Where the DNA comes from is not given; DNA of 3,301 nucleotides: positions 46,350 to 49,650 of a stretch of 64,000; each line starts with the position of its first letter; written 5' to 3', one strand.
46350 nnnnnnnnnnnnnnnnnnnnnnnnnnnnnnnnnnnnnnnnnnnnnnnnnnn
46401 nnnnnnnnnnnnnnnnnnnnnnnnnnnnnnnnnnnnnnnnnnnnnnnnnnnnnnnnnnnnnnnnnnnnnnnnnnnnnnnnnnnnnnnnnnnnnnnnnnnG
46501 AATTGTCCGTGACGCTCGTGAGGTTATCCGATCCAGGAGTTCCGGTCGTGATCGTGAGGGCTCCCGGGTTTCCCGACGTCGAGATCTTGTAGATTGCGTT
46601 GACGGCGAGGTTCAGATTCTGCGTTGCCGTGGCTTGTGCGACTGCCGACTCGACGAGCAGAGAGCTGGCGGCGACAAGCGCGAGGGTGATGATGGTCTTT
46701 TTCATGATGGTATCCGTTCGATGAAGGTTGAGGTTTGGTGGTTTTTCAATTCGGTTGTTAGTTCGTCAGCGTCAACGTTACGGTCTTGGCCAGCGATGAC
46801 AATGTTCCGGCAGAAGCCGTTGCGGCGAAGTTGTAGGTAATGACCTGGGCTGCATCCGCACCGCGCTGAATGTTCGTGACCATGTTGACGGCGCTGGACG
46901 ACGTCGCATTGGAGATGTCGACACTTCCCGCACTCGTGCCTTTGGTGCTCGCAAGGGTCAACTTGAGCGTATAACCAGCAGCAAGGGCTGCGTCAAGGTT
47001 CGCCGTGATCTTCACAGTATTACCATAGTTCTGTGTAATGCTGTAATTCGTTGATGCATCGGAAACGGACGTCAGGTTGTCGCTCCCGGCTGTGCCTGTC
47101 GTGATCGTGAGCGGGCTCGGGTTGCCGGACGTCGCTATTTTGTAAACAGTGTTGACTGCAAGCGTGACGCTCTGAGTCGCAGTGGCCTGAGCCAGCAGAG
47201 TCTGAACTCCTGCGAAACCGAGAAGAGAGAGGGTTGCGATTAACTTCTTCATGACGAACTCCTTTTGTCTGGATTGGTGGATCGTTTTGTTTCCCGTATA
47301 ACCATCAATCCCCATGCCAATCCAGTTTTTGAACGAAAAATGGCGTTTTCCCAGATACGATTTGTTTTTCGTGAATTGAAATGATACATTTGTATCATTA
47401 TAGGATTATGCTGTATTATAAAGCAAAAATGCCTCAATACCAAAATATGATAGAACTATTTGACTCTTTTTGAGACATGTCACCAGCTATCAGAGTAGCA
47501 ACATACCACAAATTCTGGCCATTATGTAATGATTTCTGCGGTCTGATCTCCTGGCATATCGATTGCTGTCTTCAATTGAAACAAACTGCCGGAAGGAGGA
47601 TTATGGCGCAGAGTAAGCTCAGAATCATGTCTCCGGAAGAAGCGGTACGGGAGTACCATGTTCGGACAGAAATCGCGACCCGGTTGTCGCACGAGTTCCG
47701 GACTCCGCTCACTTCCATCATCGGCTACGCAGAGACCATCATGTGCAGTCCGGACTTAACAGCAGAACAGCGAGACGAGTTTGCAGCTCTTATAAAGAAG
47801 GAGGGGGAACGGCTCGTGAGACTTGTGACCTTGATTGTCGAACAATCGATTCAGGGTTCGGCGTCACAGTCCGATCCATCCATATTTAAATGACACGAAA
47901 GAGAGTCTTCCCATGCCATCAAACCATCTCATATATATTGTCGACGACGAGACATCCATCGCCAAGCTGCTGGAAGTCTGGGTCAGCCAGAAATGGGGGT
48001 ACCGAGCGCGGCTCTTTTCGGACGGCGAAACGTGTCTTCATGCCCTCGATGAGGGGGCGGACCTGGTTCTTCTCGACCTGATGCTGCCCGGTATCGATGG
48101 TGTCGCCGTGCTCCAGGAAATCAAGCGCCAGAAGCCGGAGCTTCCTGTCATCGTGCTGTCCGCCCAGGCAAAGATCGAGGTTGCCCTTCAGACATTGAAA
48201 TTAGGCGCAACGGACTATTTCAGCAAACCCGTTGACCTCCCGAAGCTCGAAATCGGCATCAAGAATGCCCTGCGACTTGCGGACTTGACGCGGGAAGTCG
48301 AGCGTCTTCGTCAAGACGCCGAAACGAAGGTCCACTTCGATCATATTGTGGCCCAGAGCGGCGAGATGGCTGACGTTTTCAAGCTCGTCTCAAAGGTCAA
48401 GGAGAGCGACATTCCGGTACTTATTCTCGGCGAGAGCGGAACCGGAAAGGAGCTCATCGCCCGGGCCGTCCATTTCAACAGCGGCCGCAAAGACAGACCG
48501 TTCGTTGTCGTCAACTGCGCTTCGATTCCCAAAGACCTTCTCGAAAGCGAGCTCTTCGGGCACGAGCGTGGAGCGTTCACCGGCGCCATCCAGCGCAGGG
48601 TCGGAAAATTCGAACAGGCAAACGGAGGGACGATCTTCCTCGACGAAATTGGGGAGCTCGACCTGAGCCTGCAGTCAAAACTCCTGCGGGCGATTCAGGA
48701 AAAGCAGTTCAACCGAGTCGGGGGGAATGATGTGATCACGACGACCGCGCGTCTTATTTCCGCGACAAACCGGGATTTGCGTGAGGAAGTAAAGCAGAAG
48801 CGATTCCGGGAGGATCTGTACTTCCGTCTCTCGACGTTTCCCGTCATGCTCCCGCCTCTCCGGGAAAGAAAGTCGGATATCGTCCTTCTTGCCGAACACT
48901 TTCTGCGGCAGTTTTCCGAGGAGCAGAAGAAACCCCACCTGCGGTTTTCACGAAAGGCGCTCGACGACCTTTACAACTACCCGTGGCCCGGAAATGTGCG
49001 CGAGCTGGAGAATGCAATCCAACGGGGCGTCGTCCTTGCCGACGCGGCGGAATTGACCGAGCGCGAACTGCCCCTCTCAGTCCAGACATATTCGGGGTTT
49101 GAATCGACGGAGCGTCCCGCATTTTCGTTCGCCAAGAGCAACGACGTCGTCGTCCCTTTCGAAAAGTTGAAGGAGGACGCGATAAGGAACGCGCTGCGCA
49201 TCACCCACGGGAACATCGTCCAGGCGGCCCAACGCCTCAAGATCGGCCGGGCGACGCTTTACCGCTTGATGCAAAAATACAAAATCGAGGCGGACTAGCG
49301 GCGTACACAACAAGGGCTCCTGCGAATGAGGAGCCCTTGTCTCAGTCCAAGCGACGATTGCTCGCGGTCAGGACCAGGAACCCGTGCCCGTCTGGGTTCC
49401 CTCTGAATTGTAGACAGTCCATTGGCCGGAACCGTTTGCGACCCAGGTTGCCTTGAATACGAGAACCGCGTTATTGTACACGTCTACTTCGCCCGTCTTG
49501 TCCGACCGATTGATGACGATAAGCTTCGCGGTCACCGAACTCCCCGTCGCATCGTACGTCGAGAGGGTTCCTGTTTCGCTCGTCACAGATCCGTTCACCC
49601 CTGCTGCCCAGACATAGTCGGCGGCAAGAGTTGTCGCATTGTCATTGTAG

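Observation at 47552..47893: Sigma54 promoter driving a 96-aa stand-alone HisKA (DHp) protein upstream of a sigma54 enhancer-binding response regulator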

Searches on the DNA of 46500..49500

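Call 77: search_rna_families(source=window, start=46500, end=49500, threshold=evalue, max_evalue=0.1)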
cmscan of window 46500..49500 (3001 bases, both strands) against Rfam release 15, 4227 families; matches with E-value up to 0.1: 0.
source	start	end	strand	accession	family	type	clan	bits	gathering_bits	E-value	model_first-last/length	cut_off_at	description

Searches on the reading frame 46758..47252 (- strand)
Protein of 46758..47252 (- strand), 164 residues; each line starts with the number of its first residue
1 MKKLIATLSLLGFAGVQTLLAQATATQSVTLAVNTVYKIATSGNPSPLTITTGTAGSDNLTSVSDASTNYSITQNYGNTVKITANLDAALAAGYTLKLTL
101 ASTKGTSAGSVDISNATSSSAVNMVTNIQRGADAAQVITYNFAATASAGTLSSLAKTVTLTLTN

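Call 3: search_protein_families(library=pfam, proteins=[window:46758-47252:-], max_evalue=0.01)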
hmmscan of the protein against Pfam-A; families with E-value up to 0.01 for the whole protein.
window:46758-47252:- (164 aa): 0 families

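Call 29: find_related_loci(query=A4, collection=metagenome_contigs, flank=6000)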
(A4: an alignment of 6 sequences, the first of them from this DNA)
Query A4 (164 aa) in metagenome_contigs; peptide patterns used: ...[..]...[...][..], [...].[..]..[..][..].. (x = any residue, [..] = any of these).
259 stretches matched a pattern; 107 encode a relative of the query (tblastn E <= 1e-3); the best 80 are kept; 79 distinct loci.
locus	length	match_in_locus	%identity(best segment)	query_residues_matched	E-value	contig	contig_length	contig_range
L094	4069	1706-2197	100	1-164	6e-100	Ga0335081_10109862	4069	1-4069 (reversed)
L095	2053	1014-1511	76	1-164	1e-73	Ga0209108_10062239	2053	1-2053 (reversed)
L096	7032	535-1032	75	1-164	5e-71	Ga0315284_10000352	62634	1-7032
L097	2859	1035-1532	75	1-164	2e-71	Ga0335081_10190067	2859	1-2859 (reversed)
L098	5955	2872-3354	76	1-164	6e-70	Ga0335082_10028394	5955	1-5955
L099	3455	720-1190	75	8-164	2e-67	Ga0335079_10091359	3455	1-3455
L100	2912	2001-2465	76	1-153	5e-68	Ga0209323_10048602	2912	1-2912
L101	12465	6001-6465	76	1-153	1e-67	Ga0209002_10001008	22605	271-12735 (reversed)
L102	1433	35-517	75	2-164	4e-71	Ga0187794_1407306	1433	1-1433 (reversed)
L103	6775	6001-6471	75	8-164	2e-67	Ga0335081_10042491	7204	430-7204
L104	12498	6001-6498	72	1-164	1e-66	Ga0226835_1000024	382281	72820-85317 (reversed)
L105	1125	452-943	69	1-164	5e-71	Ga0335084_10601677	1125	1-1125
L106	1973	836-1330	72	1-164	2e-67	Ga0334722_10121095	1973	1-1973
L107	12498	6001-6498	70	1-164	1e-65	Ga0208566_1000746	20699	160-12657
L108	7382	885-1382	70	1-164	1e-65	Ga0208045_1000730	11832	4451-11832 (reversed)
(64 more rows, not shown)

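Call 42: search_protein_families(library=ncbifam, proteins=[window:46758-47252:-], max_evalue=0.01)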
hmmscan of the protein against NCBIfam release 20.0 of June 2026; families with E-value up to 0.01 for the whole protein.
window:46758-47252:- (164 aa): 0 families

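Call 56: find_homologous_proteins(query=window:46758-47252:-, max_evalue=0.001)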
Query window:46758-47252:- (164 aa): 488 proteins with E <= 0.001 among 1135 candidates; the best 120 are listed.
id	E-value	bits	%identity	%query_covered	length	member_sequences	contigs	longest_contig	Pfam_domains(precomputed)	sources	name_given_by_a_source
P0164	7.2e-86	303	100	100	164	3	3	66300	-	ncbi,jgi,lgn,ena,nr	ncbi:MAG TPA: hypothetical protein VMM57_01645 [Bacteroidota bacterium]|nr:hypothetical protein [Bac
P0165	2.8e-63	230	77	100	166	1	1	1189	-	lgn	-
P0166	5.9e-63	229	77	100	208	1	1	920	-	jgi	jgi:hypothetical protein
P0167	5.5e-62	226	78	100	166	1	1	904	-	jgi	jgi:hypothetical protein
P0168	1.7e-61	224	76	100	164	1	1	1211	-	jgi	jgi:hypothetical protein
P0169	2.2e-61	224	76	93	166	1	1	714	-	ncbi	-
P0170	2.9e-61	223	75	100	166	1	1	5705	-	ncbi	ncbi:MAG TPA: hypothetical protein VI758_05055 [Bacteroidota bacterium]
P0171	6.5e-61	222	76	100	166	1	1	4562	-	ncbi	-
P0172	7.6e-61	222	75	93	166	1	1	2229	-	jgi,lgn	jgi:hypothetical protein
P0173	7.8e-61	222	77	96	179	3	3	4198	-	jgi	jgi:hypothetical protein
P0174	1.3e-60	221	77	93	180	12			-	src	-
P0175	1.8e-60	221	77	100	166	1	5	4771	-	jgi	jgi:hypothetical protein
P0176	2.4e-60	220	74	100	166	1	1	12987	-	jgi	jgi:hypothetical protein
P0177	2.6e-60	220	75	100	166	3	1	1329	-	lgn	-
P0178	3.4e-60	220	75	100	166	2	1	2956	-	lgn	-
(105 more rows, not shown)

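Call 65: predict_structure(alignment_id=A6)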
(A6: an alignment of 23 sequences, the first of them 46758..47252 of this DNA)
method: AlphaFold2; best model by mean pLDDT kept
length: 164 residues; sequences in the alignment: 23
mean_pLDDT: 59.8   pTM: 0.54
mean pLDDT of the five models: 59.8, 51.6, 51.2, 49.9, 48.9
residues with pLDDT >= 90: 1; 70-90: 56; 50-70: 51; < 50: 56
segments of 3 or more residues with pLDDT < 50: 2-4, 13-16, 25-66
pLDDT, mean of each block of 10 residues (from residue 1): 50 49 45 36 39 39 49 57 79 76 81 86 82 63 58 64 68
secondary structure, 60 per line:
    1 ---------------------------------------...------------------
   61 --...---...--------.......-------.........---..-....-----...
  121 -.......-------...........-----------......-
elements in order: E40-42 E63-65 E69-71 E80-86 E94-102 E109-112 E122-128 E136-146 E158-163

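Call 69: fold_search(model_id=the predicted structure, library=pdb)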
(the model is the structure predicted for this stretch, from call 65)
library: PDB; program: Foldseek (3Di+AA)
matches with E <= 10: 908; with E <= 0.001: 0
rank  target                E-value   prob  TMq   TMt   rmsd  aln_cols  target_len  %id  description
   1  9h8b_A0               4.8e-02  0.72  0.34  0.37   8.4       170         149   11  Ex vivo cannulae fiber structure of Pyrodictium abyssi (released 2024-12-18)
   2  7vrp_J                8.0e-02  0.38  0.28  0.14  11.3       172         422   13  Structure of infectious bursal disease virus Gx strain (released 2022-03-30)
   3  8hcj_C                8.9e-02  0.41  0.27  0.13  10.7       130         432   12  Structure of GH43 family enzyme, Xylan 1, 4 Beta- xylosidase from pseudopedobacter saltans (released 2023-11-15)
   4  3sqb_B                1.2e-01  0.38  0.29  0.32   7.2       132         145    9  Structure of the major type 1 pilus subunit FimA bound to the FimC chaperone (released 2012-05-30)
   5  8hcj_A                1.2e-01  0.35  0.28  0.14  14.2       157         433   14  Structure of GH43 family enzyme, Xylan 1, 4 Beta- xylosidase from pseudopedobacter saltans (released 2023-11-15)
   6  5e7t_G                1.5e-01  0.08  0.13  0.13  19.6       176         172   11  Structure of the tripod (BppUct-A-L) from the baseplate of bacteriophage Tuc2009 (released 2015-12-30)
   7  6cv3_B                1.7e-01  0.28  0.27  0.20  15.8       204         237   11  CryoEM structure of human enterovirus D68 emptied particle (released 2019-07-24)
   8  6voc_B                1.8e-01  0.57  0.35  0.35  18.3       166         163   16  icosahedral symmetry reconstruction of brome mosaic virus (RNA 3+4) (released 2020-05-20)
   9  7pe1_AC               1.8e-01  0.54  0.35  0.35  18.4       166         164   17  Cryo-EM structure of BMV-derived VLP expressed in E. coli and assembled in the presence of tRNA (tVLP) (released 2022-03-02)
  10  7ula_A                1.8e-01  0.21  0.23  0.12   9.0       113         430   16  Structure of the Pseudomonas putida AlgKX modification and secretion complex (released 2022-12-14)
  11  4qxl                  1.9e-01  0.63  0.33  0.42   5.5       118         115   14  Crystal Structure of FLHE (released 2015-01-14)
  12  5yhq_C                1.9e-01  0.41  0.33  0.26  15.3       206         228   12  Cryo-EM Structure of CVA6 VLP (released 2017-10-25)
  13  7vrp_I                2.1e-01  0.20  0.25  0.13  12.4       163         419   12  Structure of infectious bursal disease virus Gx strain (released 2022-03-30)
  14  6csa_B                2.2e-01  0.41  0.33  0.26  15.4       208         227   10  CryoEM structure of human enterovirus D68 emptied particle (pH 5.5 and room temperature) (released 2018-12-19)
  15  2gsy_E                2.2e-01  0.25  0.28  0.14  12.0       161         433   11  The 2.6A structure of Infectious Bursal Virus Derived T=1 Particles (released 2006-07-18)
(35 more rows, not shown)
